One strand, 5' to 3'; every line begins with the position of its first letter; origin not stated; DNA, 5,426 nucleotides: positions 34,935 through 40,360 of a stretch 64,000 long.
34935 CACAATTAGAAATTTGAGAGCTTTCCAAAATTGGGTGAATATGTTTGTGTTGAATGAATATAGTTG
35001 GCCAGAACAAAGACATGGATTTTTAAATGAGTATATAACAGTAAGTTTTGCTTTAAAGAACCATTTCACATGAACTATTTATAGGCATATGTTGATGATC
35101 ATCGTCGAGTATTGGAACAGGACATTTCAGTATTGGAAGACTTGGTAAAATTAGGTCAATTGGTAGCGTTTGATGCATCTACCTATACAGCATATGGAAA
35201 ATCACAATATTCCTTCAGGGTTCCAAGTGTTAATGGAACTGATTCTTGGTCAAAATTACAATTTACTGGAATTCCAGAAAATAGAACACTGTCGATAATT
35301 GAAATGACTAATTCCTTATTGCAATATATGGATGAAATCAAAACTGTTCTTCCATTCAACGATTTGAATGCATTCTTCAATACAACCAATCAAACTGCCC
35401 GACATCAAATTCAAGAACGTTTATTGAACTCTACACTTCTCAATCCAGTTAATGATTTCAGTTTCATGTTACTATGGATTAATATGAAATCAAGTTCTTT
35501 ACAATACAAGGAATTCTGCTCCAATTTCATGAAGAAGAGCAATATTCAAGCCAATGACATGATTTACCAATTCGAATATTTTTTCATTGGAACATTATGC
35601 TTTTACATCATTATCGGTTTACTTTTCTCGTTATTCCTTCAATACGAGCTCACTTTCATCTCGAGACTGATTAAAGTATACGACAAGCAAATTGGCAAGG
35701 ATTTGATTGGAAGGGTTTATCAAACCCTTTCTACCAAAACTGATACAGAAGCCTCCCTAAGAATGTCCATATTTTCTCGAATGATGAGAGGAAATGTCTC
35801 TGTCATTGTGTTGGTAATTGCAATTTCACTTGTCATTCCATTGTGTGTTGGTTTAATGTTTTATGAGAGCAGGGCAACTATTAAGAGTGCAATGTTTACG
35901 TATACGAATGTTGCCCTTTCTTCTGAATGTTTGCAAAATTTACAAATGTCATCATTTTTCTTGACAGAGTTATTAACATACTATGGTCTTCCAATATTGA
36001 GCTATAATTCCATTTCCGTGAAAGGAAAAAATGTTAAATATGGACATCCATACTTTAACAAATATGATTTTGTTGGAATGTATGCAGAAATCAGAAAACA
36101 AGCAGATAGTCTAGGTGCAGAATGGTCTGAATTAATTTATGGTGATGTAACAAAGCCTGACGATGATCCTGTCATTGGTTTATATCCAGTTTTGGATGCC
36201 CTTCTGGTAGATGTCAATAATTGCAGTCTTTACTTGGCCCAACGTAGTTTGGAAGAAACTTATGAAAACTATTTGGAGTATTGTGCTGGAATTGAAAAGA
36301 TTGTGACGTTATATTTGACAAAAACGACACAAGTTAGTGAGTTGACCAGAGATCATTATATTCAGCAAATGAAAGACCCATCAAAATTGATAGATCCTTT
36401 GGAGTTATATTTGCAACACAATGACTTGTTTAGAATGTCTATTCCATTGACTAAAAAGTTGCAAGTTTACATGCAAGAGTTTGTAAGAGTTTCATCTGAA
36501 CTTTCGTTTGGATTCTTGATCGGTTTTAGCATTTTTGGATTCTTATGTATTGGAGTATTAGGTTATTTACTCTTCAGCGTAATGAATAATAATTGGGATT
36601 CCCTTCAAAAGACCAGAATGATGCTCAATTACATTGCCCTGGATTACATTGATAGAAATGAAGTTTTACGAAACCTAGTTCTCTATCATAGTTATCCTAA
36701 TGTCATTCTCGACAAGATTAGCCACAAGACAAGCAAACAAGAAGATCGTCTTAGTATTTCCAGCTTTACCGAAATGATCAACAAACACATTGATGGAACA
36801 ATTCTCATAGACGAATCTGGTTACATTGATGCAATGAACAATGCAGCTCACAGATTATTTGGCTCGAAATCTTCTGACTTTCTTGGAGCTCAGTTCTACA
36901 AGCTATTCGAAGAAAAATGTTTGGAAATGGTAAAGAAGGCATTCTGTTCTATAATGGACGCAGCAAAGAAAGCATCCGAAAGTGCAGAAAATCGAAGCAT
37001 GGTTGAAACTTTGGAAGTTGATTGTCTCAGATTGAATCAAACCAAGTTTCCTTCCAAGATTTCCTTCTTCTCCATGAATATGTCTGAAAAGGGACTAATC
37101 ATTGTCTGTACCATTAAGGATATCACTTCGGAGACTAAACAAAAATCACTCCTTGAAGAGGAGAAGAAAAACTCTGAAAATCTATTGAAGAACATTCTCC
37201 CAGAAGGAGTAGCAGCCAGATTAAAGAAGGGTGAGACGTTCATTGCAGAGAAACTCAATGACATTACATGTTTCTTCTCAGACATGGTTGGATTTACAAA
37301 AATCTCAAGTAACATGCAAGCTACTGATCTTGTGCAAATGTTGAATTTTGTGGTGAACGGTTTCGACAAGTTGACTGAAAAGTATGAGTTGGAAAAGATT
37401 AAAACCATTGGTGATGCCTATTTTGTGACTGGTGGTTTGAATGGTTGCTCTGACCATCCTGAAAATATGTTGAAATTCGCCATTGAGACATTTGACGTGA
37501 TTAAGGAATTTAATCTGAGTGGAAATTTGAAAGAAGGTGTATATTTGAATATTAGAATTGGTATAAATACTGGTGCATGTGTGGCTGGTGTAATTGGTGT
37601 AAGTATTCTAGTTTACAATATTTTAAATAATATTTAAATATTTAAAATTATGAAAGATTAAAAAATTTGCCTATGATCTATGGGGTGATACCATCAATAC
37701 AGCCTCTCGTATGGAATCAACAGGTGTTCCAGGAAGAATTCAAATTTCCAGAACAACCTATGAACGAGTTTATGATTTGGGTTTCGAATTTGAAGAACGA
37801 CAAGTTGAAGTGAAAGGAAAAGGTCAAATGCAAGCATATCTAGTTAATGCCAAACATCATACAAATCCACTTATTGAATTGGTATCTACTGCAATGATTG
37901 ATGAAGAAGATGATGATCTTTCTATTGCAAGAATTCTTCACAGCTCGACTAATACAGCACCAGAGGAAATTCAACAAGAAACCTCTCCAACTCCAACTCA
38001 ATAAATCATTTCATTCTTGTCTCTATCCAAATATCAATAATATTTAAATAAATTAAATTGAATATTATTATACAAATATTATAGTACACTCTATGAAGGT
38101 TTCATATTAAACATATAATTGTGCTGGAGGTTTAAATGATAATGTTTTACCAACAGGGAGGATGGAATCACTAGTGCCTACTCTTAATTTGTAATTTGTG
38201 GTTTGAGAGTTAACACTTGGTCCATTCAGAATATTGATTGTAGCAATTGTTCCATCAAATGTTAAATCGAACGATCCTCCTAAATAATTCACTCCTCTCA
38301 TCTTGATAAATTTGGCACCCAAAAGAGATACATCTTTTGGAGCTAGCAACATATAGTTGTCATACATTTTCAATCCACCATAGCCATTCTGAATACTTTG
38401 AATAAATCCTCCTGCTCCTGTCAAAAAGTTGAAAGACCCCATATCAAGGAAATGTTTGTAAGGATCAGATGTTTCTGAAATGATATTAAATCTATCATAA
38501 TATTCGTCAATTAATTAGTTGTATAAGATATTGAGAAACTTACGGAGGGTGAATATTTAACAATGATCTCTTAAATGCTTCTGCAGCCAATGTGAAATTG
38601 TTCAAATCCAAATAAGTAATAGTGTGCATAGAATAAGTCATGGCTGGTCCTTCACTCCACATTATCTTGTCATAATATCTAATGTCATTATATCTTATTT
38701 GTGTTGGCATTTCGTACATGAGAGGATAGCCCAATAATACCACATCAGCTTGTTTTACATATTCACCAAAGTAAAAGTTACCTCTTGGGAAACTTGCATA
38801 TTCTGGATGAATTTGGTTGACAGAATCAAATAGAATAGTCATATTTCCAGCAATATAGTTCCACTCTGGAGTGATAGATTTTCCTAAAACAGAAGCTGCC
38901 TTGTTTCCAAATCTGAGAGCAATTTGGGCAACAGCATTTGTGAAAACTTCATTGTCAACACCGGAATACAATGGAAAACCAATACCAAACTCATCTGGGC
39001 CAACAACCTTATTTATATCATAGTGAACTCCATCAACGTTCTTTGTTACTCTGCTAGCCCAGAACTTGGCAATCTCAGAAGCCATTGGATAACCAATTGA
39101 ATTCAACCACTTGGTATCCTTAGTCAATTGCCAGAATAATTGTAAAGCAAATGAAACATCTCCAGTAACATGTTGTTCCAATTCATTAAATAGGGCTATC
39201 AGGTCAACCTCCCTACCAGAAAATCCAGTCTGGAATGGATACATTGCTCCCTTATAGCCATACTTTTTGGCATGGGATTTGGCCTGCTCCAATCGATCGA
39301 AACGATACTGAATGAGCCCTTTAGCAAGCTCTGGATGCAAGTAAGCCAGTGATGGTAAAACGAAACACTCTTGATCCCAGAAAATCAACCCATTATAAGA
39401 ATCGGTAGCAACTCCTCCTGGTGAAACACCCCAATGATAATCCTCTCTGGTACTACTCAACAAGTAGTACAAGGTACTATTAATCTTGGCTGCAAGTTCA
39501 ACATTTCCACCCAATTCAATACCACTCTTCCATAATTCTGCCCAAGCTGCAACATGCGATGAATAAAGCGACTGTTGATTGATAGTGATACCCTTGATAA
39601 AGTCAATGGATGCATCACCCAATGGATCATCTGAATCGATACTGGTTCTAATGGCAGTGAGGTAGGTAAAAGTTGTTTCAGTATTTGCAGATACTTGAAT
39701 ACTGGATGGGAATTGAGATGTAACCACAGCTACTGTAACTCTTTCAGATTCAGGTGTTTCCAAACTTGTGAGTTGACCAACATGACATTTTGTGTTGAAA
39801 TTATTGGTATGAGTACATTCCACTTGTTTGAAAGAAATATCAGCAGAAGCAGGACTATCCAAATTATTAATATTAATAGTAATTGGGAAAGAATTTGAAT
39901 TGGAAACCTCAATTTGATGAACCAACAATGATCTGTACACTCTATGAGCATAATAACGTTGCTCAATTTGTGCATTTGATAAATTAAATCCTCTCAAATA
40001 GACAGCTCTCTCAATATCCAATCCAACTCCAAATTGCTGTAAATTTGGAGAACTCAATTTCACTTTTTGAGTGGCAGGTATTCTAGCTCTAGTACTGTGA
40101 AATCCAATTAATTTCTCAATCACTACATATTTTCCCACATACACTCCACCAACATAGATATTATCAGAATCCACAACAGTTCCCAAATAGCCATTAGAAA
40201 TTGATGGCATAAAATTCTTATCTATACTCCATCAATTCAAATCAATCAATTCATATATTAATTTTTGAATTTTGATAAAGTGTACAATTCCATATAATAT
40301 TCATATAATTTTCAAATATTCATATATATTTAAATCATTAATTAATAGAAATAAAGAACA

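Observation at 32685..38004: Receptor-type nucleotidyl cyclase with about 13 TM helices and a PAS domain, with adenylate-type Lys/Asp specificity residues, spanning an assembly gap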

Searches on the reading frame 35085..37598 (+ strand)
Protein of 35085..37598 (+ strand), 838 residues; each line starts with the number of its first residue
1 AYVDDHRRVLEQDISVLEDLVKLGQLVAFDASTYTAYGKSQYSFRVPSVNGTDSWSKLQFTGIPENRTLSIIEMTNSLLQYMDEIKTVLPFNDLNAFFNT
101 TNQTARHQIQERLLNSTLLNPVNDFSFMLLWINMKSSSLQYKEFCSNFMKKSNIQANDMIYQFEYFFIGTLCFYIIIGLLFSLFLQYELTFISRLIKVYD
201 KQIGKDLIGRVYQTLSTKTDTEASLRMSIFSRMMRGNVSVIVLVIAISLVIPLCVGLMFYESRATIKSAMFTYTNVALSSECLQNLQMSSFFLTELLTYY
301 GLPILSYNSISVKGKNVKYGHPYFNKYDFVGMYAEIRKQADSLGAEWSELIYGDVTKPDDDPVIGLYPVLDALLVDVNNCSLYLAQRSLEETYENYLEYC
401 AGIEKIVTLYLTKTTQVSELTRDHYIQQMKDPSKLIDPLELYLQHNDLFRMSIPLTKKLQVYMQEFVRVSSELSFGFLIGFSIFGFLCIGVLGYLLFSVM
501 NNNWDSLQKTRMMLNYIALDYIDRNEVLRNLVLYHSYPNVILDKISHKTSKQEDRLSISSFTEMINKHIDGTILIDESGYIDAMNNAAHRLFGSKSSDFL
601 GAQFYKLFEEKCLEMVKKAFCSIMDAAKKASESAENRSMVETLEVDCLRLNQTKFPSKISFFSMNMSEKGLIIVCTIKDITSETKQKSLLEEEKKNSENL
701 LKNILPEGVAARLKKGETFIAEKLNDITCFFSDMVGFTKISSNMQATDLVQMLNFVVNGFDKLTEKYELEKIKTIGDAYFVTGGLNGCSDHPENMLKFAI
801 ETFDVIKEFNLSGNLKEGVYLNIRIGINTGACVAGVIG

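Call 59: predict_structure(alignment_id=A3)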
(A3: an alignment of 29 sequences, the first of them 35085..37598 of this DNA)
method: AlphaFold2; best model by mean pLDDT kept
length: 838 residues; sequences in the alignment: 29
mean_pLDDT: 76.5   pTM: 0.55
mean pLDDT of the five models: 76.5, 76.1, 74.8, 73.2, 70.9
residues with pLDDT >= 90: 128; 70-90: 503; 50-70: 138; < 50: 69
segments of 3 or more residues with pLDDT < 50: 219-227, 307-313, 315-318, 546-556, 634-637, 692-705, 716-723, 833-838
pLDDT, mean of each block of 10 residues (from residue 1): 79 90 86 88 89 68 90 94 89 88 89 81 88 89 88 86 87 84 79 73 67 55 46 65 83 84 85 88 91 85 55 49 74 90 93 83 87 89 91 89 94 93 84 76 89 90 89 78 88 85 77 73 74 67 49 45 62 80 78 74 79 78 74 54 76 78 67 79 57 46 46 50 54 72 75 81 79 64 58 76 86 74 73 41
secondary structure, 60 per line:
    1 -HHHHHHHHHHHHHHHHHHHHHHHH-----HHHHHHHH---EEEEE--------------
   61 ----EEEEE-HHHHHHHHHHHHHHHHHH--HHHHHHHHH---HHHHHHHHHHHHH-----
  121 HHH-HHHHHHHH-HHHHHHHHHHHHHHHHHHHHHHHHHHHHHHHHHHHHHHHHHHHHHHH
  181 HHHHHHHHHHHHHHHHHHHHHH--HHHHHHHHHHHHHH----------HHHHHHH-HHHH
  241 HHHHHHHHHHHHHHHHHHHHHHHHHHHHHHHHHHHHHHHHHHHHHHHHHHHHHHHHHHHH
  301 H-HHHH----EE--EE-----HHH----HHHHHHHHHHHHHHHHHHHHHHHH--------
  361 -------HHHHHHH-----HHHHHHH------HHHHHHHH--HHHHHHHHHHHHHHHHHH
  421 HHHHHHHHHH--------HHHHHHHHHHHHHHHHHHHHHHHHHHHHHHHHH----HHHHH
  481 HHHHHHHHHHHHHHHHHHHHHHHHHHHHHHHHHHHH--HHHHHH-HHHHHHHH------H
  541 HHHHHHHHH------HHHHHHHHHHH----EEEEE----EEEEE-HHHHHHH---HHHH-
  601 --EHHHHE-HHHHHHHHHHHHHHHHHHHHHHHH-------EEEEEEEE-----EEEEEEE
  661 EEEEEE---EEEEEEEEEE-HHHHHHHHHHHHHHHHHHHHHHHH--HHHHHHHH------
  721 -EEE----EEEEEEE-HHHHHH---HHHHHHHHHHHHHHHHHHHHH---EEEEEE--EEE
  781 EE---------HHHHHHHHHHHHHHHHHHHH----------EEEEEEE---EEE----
elements in order (helices of 4 or more, strands of 3 or more residues): H2-25 H31-38 E42-46 E65-69 H71-88 H91-99 H103-115 H125-132 H134-202 H205-218 H229-235 H237-301 H303-306 H329-352 H368-374 H380-386 H393-400 H403-430 H439-471 H476-516 H519-524 H526-533 H540-549 H556-566 E571-575 E580-584 H586-592 H596-599 H604-607 H610-633 E641-648 E654-666 E670-679 H681-704 H707-714 E722-724 E729-735 H737-742 H746-766 E770-775 E778-782 H792-811 E822-828 E832-834

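Call 68: fold_search(model_id=the predicted structure, library=pdb)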
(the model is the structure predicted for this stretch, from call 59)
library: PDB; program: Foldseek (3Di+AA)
matches with E <= 10: 1246; with E <= 0.001: 360
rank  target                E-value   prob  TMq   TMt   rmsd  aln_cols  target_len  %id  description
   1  8hbf_A                6.4e-11  1.00  0.15  0.23  26.1       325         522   22  Structure of human soluble guanylate cyclase in the NO+Rio state at 3.1 angstrom (released 2023-04-19)
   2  7d9r_A                1.2e-10  1.00  0.15  0.23  26.2       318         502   22  Structure of huamn soluble guanylate cyclase in the riociguat and NO-bound state (released 2021-08-11)
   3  7d9t_A                1.5e-10  1.00  0.14  0.22  18.5       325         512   22  Structure of human soluble guanylate cyclase in the cinciguat-bound inactive state (released 2021-08-11)
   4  6jt2_A                2.3e-10  1.00  0.15  0.23  26.2       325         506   22  Structure of human soluble guanylate cyclase in the NO activated state (released 2019-09-04)
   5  6jt0_A                3.8e-10  1.00  0.14  0.21  18.6       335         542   22  Structure of human soluble guanylate cyclase in the unliganded state (released 2019-08-28)
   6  8hbh_A                6.0e-10  1.00  0.15  0.23  26.9       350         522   20  Structure of human soluble guanylate cyclase in the NO-activated state at 3.1 angstrom (released 2023-04-19)
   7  8hbe_A                1.8e-09  1.00  0.14  0.21  19.6       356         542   20  Structure of human soluble guanylate cyclase in the inactive state at 3.1 angstrom (released 2023-04-19)
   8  9p2r_A                9.5e-09  1.00  0.14  0.32  26.1       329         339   18  Extended, CYR715-bound state of Manduca sexta soluble guanylate cyclase mutant beta C122S (released 2025-11-12)
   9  8hbe_B                1.0e-08  1.00  0.13  0.19  17.1       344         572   18  Structure of human soluble guanylate cyclase in the inactive state at 3.1 angstrom (released 2023-04-19)
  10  9p2r_B                1.7e-08  1.00  0.14  0.21  24.4       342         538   18  Extended, CYR715-bound state of Manduca sexta soluble guanylate cyclase mutant beta C122S (released 2025-11-12)
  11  6jt0_B                1.8e-08  1.00  0.13  0.19  20.1       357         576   21  Structure of human soluble guanylate cyclase in the unliganded state (released 2019-08-28)
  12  8hbf_B                2.7e-08  1.00  0.14  0.20  25.4       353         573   19  Structure of human soluble guanylate cyclase in the NO+Rio state at 3.1 angstrom (released 2023-04-19)
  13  7d9t_B                3.1e-08  1.00  0.14  0.19  19.0       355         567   20  Structure of human soluble guanylate cyclase in the cinciguat-bound inactive state (released 2021-08-11)
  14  10jx_B                3.3e-08  1.00  0.13  0.64  11.9       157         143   18  Crystal structure of heme binding PAS domain from one component transcription factor, FG214 (released 2026-03-25)
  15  8hbh_B                3.6e-08  1.00  0.14  0.20  24.9       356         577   19  Structure of human soluble guanylate cyclase in the NO-activated state at 3.1 angstrom (released 2023-04-19)
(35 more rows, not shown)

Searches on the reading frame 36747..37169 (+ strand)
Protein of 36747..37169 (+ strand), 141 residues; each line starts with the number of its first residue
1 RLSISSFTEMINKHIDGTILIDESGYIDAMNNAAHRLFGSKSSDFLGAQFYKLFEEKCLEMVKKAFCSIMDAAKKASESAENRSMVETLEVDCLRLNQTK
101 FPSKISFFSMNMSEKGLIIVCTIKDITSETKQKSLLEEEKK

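Call 48: search_solved_structures(query=window:36747-37169:+, max_evalue=1, show_alignments=3)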
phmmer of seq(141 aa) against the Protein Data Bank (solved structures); distinct sequences matched with E-value up to 1: 1.
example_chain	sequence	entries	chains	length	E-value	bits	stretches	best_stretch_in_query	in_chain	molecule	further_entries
10jx_A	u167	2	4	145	0.0011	22.5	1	7-68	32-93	Multi-sensor signal transduction histidine kinase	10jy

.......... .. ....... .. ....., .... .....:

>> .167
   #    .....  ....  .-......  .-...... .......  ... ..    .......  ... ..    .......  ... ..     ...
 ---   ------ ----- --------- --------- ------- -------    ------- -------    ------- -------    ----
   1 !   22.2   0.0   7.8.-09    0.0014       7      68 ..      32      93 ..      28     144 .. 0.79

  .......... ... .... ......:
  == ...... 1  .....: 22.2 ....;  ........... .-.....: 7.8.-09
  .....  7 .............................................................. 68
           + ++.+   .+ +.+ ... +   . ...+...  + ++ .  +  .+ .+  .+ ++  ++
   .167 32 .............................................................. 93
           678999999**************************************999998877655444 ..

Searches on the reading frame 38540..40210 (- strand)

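Call 20: search_protein_families(library=pfam, proteins=[window:38540-40210:-], max_evalue=0.00001)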
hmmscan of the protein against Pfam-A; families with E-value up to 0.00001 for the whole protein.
window:38540-40210:- (556 aa): 2 families
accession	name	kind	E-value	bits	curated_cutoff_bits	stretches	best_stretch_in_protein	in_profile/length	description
PF03632.21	Glyco_hydro_65m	-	2.9e-52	178.3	27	1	247-474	4-246/371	Glycosyl hydrolase family 65 central catalytic domain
PF10222.14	DUF2152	-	2.2e-12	46.6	29.4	1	80-255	155-338/593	Uncharacterized conserved protein (DUF2152)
